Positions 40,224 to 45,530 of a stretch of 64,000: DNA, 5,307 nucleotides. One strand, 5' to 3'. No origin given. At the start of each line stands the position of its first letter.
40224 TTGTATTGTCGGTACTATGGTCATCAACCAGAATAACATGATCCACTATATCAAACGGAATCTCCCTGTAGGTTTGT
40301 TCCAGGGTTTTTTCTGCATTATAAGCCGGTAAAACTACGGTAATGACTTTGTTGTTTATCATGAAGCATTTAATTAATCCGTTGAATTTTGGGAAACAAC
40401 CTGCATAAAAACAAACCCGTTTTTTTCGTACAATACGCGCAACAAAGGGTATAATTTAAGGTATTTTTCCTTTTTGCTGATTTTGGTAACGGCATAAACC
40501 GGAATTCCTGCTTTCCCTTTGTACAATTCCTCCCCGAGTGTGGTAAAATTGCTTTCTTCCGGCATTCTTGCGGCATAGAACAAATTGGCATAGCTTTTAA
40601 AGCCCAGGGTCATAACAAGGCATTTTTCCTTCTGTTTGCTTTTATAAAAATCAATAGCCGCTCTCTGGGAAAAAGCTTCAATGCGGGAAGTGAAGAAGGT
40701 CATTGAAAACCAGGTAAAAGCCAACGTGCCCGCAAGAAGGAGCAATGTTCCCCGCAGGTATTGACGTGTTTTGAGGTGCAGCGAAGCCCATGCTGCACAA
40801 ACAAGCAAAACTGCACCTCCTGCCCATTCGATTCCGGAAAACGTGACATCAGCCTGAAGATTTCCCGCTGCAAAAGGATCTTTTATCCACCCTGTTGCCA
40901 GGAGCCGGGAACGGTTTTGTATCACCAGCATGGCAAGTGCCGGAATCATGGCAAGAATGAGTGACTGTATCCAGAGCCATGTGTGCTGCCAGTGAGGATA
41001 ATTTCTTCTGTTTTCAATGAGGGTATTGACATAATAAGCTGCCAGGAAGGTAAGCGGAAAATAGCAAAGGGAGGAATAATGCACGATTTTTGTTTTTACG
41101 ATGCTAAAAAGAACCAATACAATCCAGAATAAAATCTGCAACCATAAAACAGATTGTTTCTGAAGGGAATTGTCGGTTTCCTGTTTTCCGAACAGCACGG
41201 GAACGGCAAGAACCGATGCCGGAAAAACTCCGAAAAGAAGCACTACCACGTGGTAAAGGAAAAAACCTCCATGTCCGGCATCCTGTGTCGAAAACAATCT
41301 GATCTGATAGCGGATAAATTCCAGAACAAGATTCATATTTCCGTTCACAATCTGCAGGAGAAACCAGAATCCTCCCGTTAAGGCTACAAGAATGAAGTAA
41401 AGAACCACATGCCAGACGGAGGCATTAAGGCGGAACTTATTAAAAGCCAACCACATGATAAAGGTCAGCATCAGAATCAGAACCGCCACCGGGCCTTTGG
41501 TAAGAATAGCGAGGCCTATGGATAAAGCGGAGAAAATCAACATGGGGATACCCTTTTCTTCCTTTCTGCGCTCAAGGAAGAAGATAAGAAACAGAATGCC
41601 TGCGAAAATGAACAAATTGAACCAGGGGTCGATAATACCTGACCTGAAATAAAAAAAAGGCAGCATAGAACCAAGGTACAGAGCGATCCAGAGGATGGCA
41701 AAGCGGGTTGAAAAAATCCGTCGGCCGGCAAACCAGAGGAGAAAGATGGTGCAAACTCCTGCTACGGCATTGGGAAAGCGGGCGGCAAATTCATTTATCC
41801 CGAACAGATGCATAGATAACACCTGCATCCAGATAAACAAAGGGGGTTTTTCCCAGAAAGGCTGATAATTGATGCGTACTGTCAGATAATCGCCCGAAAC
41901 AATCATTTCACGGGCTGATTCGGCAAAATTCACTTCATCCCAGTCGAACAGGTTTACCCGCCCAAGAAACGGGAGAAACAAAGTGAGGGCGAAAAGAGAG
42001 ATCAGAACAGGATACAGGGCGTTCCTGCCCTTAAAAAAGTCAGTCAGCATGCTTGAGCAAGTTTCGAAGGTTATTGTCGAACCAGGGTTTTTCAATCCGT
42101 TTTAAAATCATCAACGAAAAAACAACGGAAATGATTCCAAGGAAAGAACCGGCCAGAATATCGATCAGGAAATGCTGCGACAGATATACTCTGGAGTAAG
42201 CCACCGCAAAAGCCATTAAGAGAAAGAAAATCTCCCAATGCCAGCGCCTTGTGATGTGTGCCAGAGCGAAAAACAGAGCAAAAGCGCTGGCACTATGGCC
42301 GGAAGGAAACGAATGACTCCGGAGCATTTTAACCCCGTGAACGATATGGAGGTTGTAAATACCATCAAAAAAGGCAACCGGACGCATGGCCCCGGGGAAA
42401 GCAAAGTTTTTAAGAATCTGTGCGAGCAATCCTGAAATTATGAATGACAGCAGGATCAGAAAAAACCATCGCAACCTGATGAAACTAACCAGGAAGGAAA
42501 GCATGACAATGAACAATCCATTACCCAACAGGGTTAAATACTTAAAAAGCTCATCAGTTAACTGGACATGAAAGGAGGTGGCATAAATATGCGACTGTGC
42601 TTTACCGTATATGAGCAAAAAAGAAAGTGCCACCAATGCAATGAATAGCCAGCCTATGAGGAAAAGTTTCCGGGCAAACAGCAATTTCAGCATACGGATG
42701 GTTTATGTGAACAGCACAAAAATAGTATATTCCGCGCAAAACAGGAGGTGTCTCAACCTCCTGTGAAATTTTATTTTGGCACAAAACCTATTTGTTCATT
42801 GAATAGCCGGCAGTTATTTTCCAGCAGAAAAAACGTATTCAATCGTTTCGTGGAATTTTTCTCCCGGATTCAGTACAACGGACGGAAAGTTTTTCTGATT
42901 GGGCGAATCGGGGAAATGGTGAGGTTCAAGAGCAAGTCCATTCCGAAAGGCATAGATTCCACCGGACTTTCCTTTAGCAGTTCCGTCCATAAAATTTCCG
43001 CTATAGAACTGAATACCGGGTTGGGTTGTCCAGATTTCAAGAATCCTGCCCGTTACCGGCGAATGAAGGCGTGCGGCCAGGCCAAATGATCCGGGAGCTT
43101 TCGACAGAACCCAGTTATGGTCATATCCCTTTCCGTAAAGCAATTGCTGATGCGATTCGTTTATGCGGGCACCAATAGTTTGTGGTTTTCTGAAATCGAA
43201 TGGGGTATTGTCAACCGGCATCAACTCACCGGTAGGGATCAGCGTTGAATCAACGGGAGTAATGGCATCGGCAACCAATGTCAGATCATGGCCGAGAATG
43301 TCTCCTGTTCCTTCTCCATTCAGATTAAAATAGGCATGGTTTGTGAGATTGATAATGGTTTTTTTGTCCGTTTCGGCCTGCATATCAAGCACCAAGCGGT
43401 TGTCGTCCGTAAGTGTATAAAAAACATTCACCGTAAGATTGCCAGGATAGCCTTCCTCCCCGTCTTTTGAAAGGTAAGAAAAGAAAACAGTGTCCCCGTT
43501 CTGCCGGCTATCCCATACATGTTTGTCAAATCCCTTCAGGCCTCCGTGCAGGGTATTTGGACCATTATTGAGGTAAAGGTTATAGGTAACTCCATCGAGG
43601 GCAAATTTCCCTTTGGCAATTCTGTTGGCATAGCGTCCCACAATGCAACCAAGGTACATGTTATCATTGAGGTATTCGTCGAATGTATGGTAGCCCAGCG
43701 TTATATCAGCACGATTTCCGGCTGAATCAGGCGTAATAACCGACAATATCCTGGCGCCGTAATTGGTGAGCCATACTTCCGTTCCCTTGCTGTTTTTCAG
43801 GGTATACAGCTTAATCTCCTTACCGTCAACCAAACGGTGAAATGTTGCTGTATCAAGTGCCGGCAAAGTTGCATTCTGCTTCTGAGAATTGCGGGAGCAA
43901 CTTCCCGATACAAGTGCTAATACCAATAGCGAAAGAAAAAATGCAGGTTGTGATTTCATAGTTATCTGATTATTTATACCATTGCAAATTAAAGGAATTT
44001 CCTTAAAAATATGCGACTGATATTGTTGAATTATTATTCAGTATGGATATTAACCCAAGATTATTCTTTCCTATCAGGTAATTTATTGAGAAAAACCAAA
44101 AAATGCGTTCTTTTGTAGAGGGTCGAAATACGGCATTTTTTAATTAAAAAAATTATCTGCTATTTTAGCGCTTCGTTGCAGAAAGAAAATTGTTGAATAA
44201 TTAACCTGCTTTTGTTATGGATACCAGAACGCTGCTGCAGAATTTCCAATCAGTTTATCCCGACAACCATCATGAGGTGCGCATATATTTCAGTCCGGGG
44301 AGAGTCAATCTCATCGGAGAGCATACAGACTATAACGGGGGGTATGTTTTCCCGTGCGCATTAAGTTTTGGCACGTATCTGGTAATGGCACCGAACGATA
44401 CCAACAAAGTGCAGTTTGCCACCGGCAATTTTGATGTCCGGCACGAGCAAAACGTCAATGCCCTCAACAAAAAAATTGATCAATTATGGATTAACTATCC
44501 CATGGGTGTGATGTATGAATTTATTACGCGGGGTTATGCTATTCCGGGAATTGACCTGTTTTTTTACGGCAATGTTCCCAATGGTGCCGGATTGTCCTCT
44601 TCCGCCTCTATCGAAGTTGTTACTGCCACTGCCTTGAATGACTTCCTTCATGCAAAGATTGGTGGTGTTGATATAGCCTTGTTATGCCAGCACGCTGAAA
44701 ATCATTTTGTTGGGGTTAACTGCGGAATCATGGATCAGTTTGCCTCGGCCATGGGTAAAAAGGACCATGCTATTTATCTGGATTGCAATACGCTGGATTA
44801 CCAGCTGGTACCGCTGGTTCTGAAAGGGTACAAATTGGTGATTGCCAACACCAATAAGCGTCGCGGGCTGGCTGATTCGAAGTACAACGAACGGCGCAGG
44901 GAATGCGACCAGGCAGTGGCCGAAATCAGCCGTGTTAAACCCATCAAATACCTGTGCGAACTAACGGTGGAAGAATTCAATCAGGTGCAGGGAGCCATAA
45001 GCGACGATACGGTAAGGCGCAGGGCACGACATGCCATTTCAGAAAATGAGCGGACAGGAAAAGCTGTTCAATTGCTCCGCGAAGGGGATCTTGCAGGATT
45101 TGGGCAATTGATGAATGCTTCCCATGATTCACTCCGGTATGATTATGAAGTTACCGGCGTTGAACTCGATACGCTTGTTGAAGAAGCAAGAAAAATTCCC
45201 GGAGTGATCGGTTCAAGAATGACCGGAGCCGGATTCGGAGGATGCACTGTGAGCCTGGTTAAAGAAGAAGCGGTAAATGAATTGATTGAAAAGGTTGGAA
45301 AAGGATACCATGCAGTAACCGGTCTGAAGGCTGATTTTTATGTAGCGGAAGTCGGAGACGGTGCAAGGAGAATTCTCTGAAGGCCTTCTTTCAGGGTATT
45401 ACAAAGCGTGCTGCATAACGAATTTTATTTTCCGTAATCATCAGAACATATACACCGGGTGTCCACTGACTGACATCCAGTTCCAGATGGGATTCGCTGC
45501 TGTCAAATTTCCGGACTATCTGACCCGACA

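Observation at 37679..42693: Five-gene operon PAP2 / ArnT-like / GT2 / glucuronokinase-like GHMP kinase / GalU-type, a putative envelope glycolipid (lipid A/LPS) remodelling module fed by a sugar-1-P salvage route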

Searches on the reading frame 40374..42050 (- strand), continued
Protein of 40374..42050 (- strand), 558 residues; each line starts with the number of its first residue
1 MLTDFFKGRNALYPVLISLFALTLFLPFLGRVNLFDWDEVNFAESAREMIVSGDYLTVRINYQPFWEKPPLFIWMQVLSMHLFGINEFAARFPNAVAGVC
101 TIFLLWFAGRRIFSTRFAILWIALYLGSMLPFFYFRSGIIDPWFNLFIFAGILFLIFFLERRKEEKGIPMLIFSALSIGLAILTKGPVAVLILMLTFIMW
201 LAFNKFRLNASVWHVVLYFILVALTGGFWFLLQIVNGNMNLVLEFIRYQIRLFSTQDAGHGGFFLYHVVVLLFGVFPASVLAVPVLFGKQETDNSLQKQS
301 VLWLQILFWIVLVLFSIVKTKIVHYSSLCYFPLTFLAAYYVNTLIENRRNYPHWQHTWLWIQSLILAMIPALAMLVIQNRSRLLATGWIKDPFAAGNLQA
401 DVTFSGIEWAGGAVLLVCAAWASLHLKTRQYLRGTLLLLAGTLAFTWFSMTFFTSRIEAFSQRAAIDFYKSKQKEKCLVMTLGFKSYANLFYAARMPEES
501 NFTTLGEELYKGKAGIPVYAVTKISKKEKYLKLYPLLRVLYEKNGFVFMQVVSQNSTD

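Call 23: find_related_loci(query=window:40374-42050:-, collection=metagenome_contigs, flank=7000)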
Query window:40374-42050:- (558 aa) in metagenome_contigs; peptide patterns used: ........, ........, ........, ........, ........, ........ (x = any residue, [..] = any of these).
298 stretches matched a pattern; 255 encode a relative of the query (tblastn E <= 1e-3); the best 80 are kept; 80 distinct loci.
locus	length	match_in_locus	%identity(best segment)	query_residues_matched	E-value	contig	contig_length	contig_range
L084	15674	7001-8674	99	1-558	0e+0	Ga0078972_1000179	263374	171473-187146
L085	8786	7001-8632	65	14-557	0e+0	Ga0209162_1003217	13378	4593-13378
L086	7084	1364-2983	48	9-550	2e-162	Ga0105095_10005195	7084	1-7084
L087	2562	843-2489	48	7-548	6e-164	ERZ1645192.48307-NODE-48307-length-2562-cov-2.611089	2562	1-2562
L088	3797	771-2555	46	9-557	4e-157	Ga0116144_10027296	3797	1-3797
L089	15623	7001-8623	47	7-550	1e-151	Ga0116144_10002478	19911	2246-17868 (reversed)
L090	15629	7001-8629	50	24-548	5e-150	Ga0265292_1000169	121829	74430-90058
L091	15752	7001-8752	47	7-548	1e-148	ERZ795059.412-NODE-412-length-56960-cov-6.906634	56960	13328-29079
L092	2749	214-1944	47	7-548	2e-156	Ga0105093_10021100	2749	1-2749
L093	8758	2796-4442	46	9-557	5e-148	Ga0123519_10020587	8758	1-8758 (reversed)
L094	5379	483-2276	45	10-548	1e-148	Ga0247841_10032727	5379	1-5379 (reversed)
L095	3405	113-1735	47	8-550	8e-152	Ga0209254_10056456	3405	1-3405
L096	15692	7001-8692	46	12-548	2e-143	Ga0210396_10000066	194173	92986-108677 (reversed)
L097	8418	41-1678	44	9-550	2e-134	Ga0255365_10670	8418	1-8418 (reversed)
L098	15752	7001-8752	47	7-548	1e-148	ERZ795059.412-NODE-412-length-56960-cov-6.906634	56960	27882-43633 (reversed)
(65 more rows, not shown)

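Call 62: predict_structure(alignment_id=A1)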
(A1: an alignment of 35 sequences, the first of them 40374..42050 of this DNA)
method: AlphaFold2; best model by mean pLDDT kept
length: 558 residues; sequences in the alignment: 35
mean_pLDDT: 84.5   pTM: 0.87
mean pLDDT of the five models: 84.5, 84.0, 82.1, 80.7, 78.5
residues with pLDDT >= 90: 227; 70-90: 263; 50-70: 55; < 50: 13
segments of 3 or more residues with pLDDT < 50: 257-261, 499-501, 556-558
pLDDT, mean of each block of 10 residues (from residue 1): 54 82 78 72 87 84 73 90 88 88 92 92 90 62 90 95 85 96 88 94 91 95 92 90 84 57 72 92 88 88 95 76 70 96 93 93 94 88 88 87 86 96 95 95 90 82 85 84 78 66 57 78 90 89 92 62
secondary structure, 60 per line:
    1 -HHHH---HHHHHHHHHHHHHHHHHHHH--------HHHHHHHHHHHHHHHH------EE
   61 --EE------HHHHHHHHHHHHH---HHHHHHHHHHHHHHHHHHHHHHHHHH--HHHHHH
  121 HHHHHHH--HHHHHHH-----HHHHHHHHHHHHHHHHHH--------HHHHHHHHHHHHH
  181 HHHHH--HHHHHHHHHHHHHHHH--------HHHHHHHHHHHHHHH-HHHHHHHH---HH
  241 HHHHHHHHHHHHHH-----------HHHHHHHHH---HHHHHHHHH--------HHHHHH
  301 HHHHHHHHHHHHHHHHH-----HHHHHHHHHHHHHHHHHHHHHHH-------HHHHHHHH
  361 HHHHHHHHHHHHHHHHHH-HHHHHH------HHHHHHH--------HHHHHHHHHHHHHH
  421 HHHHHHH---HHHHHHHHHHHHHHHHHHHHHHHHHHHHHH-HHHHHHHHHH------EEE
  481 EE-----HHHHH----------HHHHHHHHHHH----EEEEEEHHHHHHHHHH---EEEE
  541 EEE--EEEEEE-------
elements in order: H2-5 H9-28 H37-52 H71-83 H87-112 H115-127 H130-136 H142-159 H168-185 H188-203 H212-226 H228-235 H239-254 H266-274 H278-286 H295-317 H323-345 H353-378 H380-385 H392-398 H407-427 H431-460 H462-471 E478-482 H488-492 H503-513 E518-523 H524-533 E537-543 E546-551
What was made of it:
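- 40374..42050 (-): ArnT-like GT-C membrane glycosyltransferase (PMT_2 family), 558 aa from the ATG. AlphaFold model: pLDDT 84.5, pTM 0.87 (call 62).
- On ArnT-type (GT83-like) GT-C lipid A glycosyltransferases: AlphaFold model has pLDDT 84.5 (call 62).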

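Call 65: fold_search(model_id=the predicted structure, library=pdb)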
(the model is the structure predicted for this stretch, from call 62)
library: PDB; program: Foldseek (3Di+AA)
matches with E <= 10: 320; with E <= 0.001: 6
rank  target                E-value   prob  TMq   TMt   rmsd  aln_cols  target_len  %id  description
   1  5f15                  2.0e-16  1.00  0.73  0.75   5.5       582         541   20  Crystal Structure of ArnT from Cupriavidus metallidurans bound to Undecaprenyl phosphate (released 2016-02-17)
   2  5ezm                  3.3e-15  1.00  0.73  0.75   5.5       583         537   20  Crystal Structure of ArnT from Cupriavidus metallidurans in the apo state (released 2016-02-17)
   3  3wak                  3.7e-06  1.00  0.52  0.36  14.6       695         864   12  Crystal structure of the Archaeoglobus fulgidus oligosaccharyltransferase (O29867_ARCFU) in the apo form (released 2013-10-30)
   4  5gmy_A                3.6e-05  1.00  0.49  0.34  18.2       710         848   13  Crystal structure of the Archaeoglobus fulgidus oligosaccharyltransferase (O29867_ARCFU) tethered with an acceptor pep (released 2017-02-01)
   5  9s6t_A                4.2e-05  1.00  0.51  0.58   8.2       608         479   11  Ternary cryo-EM structure of chicken ALG12 with Dol25-PP-GlcNAc2Man7, Dol25-P-Man, and Fab (released 2026-03-18)
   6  9i5k_A                2.7e-04  1.00  0.47  0.52   6.5       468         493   16  Structure of the Chaetomium thermophilum Pmt4 homodimer (C2 symmetry) (released 2025-12-24)
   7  6ftg_5                1.3e-03  1.00  0.44  0.39  17.0       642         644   14  Subtomogram average of OST-containing ribosome-translocon complexes from canine rough microsomal membranes (released 2018-03-21)
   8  3rce_A                1.8e-03  1.00  0.49  0.41  11.9       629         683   10  Bacterial oligosaccharyltransferase PglB (released 2011-06-15)
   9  7bvc_A                2.8e-03  1.00  0.44  0.25  14.1       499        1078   13  Cryo-EM structure of Mycobacterium smegmatis arabinosyltransferase EmbA-EmbB-AcpM2 in complex with ethambutol (released 2020-04-29)
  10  9s6s_A                3.3e-03  1.00  0.43  0.44   5.4       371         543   14  Ternary cryo-EM structure of human ALG9 with Dol25-PP-GlcNAc2Man6, Dol25-P-Man and Fab (released 2026-03-18)
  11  6p25_B                5.6e-03  1.00  0.30  0.25   8.9       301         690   17  Structure of S. cerevisiae protein O-mannosyltransferase Pmt1-Pmt2 complex bound to the sugar donor and a peptide acce (released 2019-07-10)
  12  9i5l_A                5.8e-03  1.00  0.30  0.24   6.9       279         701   18  Structure of the Chaetomium thermophilum Pmt4 homodimer (C1 symmetry) (released 2025-12-24)
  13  9s6u_A                6.3e-03  1.00  0.44  0.45   5.6       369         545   14  Ternary cryo-EM structure of human ALG9 with Dol25-PP-GlcNAc2Man8, Dol25-P-Man and Fab (released 2026-03-18)
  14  7bx8_A                8.9e-03  1.00  0.47  0.28   7.7       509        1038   13  Mycobacterium smegmatis arabinosyltransferase complex EmbB2-AcpM2 in symmetric "resting state" (released 2020-05-27)
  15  7bve_A                1.5e-02  1.00  0.43  0.26   8.7       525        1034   13  Cryo-EM structure of Mycobacterium smegmatis arabinosyltransferase EmbC2-AcpM2 in complex with ethambutol (released 2020-04-29)
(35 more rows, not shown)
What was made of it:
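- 40374..42050 (-): Foldseek finds ArnT 5f15/5ezm at TM 0.73-0.75 and E 2e-16, against PMTs at TM 0.30-0.47 (call 65).
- On ArnT-type (GT83-like) GT-C lipid A glycosyltransferases: Foldseek finds 5f15/5ezm at TM 0.73-0.75 and E 2e-16; the next best, AglB, scores TM 0.52 (call 65).
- On Protein O-mannosyltransferases (PMT, GT39): Foldseek TM 0.30-0.47 to Pmt1, Pmt2 and Pmt4 (call 65).
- Tried and rejected: Considered and ranked low on fold and PAP2 linkage (call 65).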

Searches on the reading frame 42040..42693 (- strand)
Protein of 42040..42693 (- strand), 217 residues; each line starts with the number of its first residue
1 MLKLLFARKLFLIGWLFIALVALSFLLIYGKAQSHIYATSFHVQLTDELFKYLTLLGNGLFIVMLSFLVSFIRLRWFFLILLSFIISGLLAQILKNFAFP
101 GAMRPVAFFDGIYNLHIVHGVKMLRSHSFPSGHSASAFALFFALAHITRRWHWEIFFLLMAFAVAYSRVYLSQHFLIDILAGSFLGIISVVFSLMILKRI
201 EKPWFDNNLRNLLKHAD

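Call 3: search_protein_families(library=pfam, proteins=[window:42040-42693:-], max_evalue=0.001)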
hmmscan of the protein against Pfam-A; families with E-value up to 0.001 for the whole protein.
window:42040-42693:- (217 aa): 2 families
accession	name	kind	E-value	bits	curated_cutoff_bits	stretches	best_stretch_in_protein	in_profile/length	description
PF01569.27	PAP2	-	6.1e-20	71.7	27.2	1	78-196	3-124/130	PAP2 superfamily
PF14378.12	PAP2_3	-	1e-06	29.1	27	1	68-191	53-189/190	PAP2 superfamily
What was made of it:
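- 42040..42693 (-): PAP2-family membrane phosphatase, first gene of the unit. The PSGH and SRX5HX3D catalytic motifs are intact. PF01569 at 71.7 bits (call 3).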

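Call 4: search_protein_families(library=ncbifam, proteins=[window:42040-42693:-], max_evalue=0.001)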
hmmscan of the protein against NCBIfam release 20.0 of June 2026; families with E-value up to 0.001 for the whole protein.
window:42040-42693:- (217 aa): 5 families
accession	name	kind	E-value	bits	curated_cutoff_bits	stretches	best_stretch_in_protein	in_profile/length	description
NF047884.1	UdeprDiPSep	equivalog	5.7e-09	36.1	250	1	44-195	39-185/188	undecaprenyl-diphosphatase SepP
NF008813.0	PRK11837.1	equivalog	1.4e-08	34.9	229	1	81-202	65-177/202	undecaprenyl-diphosphate phosphatase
NF007975.0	PRK10699.1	equivalog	1.6e-06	27.7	261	1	126-204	156-237/254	phosphatidylglycerophosphatase B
NF052609.1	PhinosDhcerSyn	equivalog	7.2e-05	22.3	480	1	99-201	186-291/305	phosphoinositol dihydroceramide synthase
NF007159.0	PRK09597.1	equivalog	0.00014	21.6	177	1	126-190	118-181/191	lipid A 1-phosphatase LpxE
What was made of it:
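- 42040..42693 (-): All NCBIfam hits lie far below their cutoffs: SepP, YbjG-type, PgpB and LpxE (call 4).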

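Call 17: search_solved_structures(query=window:42040-42693:-, max_evalue=1)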
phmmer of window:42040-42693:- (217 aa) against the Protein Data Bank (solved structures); distinct sequences matched with E-value up to 1: 9.
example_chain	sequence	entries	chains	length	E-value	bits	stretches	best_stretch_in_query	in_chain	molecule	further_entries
6ebu_A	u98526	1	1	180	1.3e-10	45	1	44-196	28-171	LpxE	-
1iw8_A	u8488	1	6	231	0.00085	22.7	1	103-188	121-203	acid phosphatase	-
1d2t_A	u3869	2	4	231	0.0023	21.3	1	103-188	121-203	ACID PHOSPHATASE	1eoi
9jq0_A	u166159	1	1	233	0.0026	21.1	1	103-188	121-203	Acid phosphatase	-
5jki_A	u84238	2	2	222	0.0067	19.8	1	47-189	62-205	Putative lipid phosphate phosphatase YodM | Phosphatidylglycerophosphatase B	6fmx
9htz_A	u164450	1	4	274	0.014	18.8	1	126-190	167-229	Phosphatase PAP2 family protein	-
8yc1_A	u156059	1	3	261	0.057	16.7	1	102-188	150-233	Acid phosphatase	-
9qcj_A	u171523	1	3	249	0.11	15.9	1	103-190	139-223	Major phosphate-irrepressible acid phosphatase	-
9qci_A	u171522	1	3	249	0.35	14.2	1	103-190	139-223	Major phosphate-irrepressible acid phosphatase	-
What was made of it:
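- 42040..42693 (-): Best solved relative is Aquifex LpxE 6ebu, E 1.3e-10 (call 17).
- On Lipid A phosphatases LpxE/LpxF (PAP2): The best PDB hit is Aquifex LpxE at 1.3e-10 (call 17).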

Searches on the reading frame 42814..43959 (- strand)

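Call 3: search_protein_families(library=pfam, proteins=[window:42814-43959:-], max_evalue=0.001)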
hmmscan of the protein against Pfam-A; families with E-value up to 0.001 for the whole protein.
window:42814-43959:- (381 aa): 1 family
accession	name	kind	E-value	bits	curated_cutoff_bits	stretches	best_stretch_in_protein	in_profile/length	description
PF01263.26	Aldose_epim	-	4.4e-89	299.2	27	1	51-375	2-298/299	Aldose 1-epimerase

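Call 4: search_protein_families(library=ncbifam, proteins=[window:42814-43959:-], max_evalue=0.001)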
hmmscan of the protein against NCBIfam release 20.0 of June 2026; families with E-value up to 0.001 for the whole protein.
window:42814-43959:- (381 aa): 3 families
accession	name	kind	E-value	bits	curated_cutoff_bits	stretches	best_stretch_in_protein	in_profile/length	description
TIGR02636.1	galM_Leloir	equivalog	1.2e-104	350.1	397.65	1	46-377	1-335/336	galactose-1-epimerase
NF008277.0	PRK11055.1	subfamily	4e-101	338.7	240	1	42-378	9-347/349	galactose-1-epimerase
NF011719.0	PRK15172.1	equivalog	7.7e-09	35.4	251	1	102-265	54-214/300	aldose-1-epimerase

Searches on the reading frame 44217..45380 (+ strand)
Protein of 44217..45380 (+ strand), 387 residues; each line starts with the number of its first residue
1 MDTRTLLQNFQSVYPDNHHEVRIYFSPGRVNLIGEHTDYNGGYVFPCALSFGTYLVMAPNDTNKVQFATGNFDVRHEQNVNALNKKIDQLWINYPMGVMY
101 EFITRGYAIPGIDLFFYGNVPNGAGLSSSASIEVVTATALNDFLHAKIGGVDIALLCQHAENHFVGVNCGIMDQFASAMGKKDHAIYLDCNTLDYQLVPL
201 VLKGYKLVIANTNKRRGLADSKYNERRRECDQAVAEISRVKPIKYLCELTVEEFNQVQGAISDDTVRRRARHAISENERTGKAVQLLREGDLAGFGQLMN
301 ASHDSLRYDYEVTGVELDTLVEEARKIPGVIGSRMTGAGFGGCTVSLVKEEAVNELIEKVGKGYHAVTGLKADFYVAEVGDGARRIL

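Call 3: search_protein_families(library=pfam, proteins=[window:44217-45380:+], max_evalue=0.001)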
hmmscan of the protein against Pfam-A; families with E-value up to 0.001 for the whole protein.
window:44217-45380:+ (387 aa): 3 families
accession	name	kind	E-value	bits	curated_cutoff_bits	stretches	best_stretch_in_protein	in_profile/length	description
PF10509.15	GalKase_gal_bdg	-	1.5e-20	72.9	23.1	1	9-59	2-49/49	Galactokinase galactose-binding signature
PF00288.32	GHMP_kinases_N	-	5.9e-20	71.7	22.3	1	93-181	1-87/87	GHMP kinases N terminal domain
PF08544.19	GHMP_kinases_C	-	3.1e-13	50.4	21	1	284-364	2-83/85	GHMP kinases C terminal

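Call 4: search_protein_families(library=ncbifam, proteins=[window:44217-45380:+], max_evalue=0.001)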
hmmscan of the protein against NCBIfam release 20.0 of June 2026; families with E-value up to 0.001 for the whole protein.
window:44217-45380:+ (387 aa): 9 families
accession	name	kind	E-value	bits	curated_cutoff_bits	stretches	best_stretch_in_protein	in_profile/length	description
NF003705.0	PRK05322.1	equivalog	2e-164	546.9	385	1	2-386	2-387/388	galactokinase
TIGR00131.1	gal_kin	equivalog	4.7e-121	404.3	226.65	1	6-385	4-387/388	galactokinase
NF003472.0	PRK05101.1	equivalog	1e-114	383.4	499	1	9-385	10-381/382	galactokinase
NF003006.0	PRK03817.1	equivalog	1.7e-100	336.4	443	1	25-385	5-350/352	galactokinase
NF001816.0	PRK00555.1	equivalog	1.5e-67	228.1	509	1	24-363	5-339/363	galactokinase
NF003036.0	PRK03926.1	equivalog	6e-23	81.4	403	2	26-209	6-169/302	mevalonate kinase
TIGR00549.1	mevalon_kin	equivalog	5.4e-21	75.3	163.05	2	26-181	1-149/276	mevalonate kinase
NF049969.1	GlMnHpPKinHddA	equivalog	1.3e-11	44.6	600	1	36-183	23-169/338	D-glycero-D-manno-heptose 7-phosphate kinase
TIGR00191.1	thrB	equivalog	0.00021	20.2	168.25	1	106-190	75-159/304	homoserine kinase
